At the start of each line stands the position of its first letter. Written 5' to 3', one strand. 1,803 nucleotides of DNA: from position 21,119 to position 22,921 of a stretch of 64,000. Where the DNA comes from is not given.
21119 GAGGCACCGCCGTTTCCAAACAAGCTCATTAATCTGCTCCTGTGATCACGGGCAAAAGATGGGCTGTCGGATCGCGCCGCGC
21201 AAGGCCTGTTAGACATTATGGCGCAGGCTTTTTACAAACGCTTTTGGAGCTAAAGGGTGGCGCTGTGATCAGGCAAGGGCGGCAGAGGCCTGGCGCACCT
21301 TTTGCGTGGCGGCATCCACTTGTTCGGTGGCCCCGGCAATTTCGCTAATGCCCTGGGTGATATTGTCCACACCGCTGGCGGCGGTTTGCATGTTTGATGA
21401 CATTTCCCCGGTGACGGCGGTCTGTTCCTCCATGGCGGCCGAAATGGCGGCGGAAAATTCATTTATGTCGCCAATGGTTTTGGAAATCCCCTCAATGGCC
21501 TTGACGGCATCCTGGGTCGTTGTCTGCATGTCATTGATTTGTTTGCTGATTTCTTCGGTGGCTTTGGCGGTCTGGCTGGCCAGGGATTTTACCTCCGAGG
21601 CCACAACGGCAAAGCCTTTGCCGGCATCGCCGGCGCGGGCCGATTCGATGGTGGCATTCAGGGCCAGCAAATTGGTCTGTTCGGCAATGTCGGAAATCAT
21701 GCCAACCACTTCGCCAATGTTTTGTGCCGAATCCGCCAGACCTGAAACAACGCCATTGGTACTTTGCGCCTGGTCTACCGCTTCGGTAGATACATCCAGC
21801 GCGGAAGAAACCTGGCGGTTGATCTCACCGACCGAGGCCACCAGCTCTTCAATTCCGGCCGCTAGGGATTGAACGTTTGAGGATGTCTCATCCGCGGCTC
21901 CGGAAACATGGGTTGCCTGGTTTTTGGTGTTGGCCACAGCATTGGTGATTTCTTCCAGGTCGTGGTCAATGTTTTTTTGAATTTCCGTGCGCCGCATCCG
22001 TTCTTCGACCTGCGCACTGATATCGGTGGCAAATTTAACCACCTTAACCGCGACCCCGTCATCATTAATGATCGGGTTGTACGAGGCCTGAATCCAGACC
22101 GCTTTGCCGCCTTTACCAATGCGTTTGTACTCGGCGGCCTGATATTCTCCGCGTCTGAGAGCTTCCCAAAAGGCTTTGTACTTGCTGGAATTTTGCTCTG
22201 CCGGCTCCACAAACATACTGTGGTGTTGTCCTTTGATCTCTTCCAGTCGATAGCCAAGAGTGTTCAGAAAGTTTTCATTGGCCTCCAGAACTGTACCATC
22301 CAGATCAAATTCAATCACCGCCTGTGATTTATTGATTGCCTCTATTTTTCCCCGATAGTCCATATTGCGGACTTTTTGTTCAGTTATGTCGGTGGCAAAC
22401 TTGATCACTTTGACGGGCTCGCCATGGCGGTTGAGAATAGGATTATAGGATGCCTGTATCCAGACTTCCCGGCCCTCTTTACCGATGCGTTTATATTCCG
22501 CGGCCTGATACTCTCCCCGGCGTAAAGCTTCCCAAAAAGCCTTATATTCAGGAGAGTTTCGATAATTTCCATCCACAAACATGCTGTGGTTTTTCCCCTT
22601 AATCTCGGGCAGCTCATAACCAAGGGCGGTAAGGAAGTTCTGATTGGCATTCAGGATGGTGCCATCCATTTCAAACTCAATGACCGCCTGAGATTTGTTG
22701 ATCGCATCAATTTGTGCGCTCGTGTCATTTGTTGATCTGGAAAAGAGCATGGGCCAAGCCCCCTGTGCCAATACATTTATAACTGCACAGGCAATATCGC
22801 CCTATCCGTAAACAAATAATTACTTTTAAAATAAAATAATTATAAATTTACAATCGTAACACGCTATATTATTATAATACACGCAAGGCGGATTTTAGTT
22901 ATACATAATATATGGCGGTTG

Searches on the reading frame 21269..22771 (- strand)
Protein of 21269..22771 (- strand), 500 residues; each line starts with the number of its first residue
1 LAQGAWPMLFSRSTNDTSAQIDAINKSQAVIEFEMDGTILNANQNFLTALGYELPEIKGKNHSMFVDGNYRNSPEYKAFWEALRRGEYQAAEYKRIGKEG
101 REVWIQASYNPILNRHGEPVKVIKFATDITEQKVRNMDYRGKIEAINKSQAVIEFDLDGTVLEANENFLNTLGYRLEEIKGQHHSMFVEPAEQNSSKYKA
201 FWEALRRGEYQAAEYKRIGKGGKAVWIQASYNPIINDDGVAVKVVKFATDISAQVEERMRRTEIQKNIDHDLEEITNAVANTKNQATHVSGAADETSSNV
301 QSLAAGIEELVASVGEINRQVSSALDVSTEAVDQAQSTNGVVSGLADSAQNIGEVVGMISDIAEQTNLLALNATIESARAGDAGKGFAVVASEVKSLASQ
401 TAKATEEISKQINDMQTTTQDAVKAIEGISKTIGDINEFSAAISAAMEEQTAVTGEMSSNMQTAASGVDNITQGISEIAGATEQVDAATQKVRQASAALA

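Call 81: search_protein_families(library=pfam, proteins=[window:21269-22771:-], max_evalue=0.00001)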
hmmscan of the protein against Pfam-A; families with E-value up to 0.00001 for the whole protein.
window:21269-22771:- (500 aa): 5 families
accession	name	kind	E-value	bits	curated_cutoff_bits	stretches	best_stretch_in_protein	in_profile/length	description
PF00015.26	MCPsignal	-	2.4e-32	112.6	34.6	1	332-488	18-171/172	Methyl-accepting chemotaxis protein (MCP) signalling domain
PF08447.18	PAS_3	-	6.4e-31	106.9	25.6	2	162-247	2-88/89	PAS fold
PF13426.13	PAS_9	-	6.4e-29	100.7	27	2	153-252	5-102/103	PAS domain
PF08448.16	PAS_4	-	4.8e-21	75.5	23.1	2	27-133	5-109/110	PAS fold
PF00989.32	PAS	-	2.1e-17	63.6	22.6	2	151-250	13-112/113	PAS fold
